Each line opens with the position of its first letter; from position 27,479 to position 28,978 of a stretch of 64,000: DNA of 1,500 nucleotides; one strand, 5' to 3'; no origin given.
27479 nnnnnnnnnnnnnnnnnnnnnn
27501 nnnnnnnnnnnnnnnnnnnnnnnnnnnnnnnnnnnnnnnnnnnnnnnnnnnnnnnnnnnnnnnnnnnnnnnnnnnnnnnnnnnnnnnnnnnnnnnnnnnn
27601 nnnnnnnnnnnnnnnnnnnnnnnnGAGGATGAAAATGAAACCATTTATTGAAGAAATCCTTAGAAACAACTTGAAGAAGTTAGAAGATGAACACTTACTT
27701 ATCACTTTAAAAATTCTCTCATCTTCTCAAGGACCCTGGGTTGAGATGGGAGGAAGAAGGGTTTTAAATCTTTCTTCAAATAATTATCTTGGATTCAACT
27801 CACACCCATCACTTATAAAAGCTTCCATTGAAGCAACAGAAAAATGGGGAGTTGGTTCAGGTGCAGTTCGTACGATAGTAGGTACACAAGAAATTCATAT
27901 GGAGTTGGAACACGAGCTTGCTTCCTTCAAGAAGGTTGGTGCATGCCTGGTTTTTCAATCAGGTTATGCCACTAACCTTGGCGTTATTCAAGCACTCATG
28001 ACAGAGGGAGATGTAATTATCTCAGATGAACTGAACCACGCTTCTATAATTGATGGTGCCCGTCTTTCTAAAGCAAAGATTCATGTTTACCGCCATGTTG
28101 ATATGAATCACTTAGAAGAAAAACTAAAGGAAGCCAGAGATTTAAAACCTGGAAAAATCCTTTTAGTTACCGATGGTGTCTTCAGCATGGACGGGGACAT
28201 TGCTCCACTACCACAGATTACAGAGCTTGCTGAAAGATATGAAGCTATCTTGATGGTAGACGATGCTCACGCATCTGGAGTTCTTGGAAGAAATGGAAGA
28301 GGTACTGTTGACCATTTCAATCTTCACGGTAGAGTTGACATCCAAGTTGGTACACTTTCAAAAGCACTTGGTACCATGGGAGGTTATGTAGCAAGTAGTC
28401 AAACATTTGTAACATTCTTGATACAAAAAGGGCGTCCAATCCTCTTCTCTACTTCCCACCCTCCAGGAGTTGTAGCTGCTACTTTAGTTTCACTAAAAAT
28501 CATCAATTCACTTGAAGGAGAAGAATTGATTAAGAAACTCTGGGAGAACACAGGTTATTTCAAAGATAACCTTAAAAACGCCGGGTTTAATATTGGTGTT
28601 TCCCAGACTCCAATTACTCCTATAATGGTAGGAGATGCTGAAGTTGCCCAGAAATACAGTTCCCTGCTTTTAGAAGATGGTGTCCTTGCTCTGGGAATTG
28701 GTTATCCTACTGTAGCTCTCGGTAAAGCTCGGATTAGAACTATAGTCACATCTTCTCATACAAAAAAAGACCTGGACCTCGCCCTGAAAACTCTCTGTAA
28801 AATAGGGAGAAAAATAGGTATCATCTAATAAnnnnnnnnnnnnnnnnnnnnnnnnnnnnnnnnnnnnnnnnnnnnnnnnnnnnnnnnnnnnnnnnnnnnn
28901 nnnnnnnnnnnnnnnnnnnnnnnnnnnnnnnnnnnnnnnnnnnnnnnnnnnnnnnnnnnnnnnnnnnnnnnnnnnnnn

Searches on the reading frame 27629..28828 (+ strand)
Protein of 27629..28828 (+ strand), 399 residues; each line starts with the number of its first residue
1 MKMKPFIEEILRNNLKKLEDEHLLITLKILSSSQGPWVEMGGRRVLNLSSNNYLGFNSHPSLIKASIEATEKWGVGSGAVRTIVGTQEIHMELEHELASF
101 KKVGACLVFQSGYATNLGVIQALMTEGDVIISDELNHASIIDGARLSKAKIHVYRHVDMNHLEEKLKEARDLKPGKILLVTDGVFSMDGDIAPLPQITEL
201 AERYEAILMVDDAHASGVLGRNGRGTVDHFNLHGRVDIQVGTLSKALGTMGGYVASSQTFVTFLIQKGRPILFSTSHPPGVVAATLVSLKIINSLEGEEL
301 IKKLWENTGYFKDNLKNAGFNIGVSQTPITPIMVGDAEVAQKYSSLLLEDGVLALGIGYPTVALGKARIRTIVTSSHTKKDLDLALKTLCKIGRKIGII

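Call 73: search_protein_families(library=ncbifam, proteins=[window:27629-28828:+], max_evalue=0.001)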
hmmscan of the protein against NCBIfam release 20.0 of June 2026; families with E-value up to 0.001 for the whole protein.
window:27629-28828:+ (399 aa): 18 families
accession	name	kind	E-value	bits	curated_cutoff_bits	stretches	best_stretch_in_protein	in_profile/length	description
TIGR01825.1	gly_Cac_T_rel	subfamily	2.5e-164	546.5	535.4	1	11-399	1-385/385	BioF/Kbl family PLP-dependent acyltransferase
NF005394.0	PRK06939.1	equivalog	4.2e-150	499.9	460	1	7-399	5-397/397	glycine C-acetyltransferase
TIGR00858.1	bioF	equivalog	1.1e-130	435.7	426.45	1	28-389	6-364/365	8-amino-7-oxononanoate synthase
TIGR01822.1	2am3keto_CoA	equivalog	3.2e-123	411.5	493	1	8-399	2-393/393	glycine C-acetyltransferase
NF047600.1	SerpalmtaseCFB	equivalog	8.1e-107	357.3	640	1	18-398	18-394/395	serine palmitoyltransferase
NF047599.1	SerpalmtaseBetaP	equivalog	2.3e-91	306.4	500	1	14-396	16-393/394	serine palmitoyltransferase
TIGR01821.1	5aminolev_synth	equivalog_domain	6.1e-85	285.5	338.55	1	41-397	43-398/402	5-aminolevulinate synthase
NF047603.1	SerpalmtaseAlphaP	equivalog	8.9e-70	235.4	670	1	40-399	42-399/399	serine palmitoyltransferase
NF005526.0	PRK07179.1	equivalog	7.1e-56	189.5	428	1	44-391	55-394/407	alpha-hydroxyketone-type quorum-sensing autoinducer synthase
NF005697.0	PRK07505.1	subfamily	5e-50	170.3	342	1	22-394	27-400/405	hypothetical protein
NF004608.1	PRK05937.1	equivalog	5e-44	150.6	399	1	50-384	9-337/366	8-amino-7-oxononanoate synthase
NF000586.1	PRK00011.1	subfamily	3.5e-10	39.2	335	1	110-324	85-299/404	serine hydroxymethyltransferase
TIGR03588.1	PseC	equivalog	2.4e-06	26.7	423.5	1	91-219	33-163/380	UDP-4-amino-4,6-dideoxy-N-acetyl-beta-L-altrosamine transaminase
NF010094.0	PRK13580.1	equivalog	9.7e-06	24.5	735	1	164-322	213-364/496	glycine hydroxymethyltransferase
TIGR01328.1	met_gam_lyase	equivalog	0.00062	18.7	549.7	1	77-221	49-190/391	methionine gamma-lyase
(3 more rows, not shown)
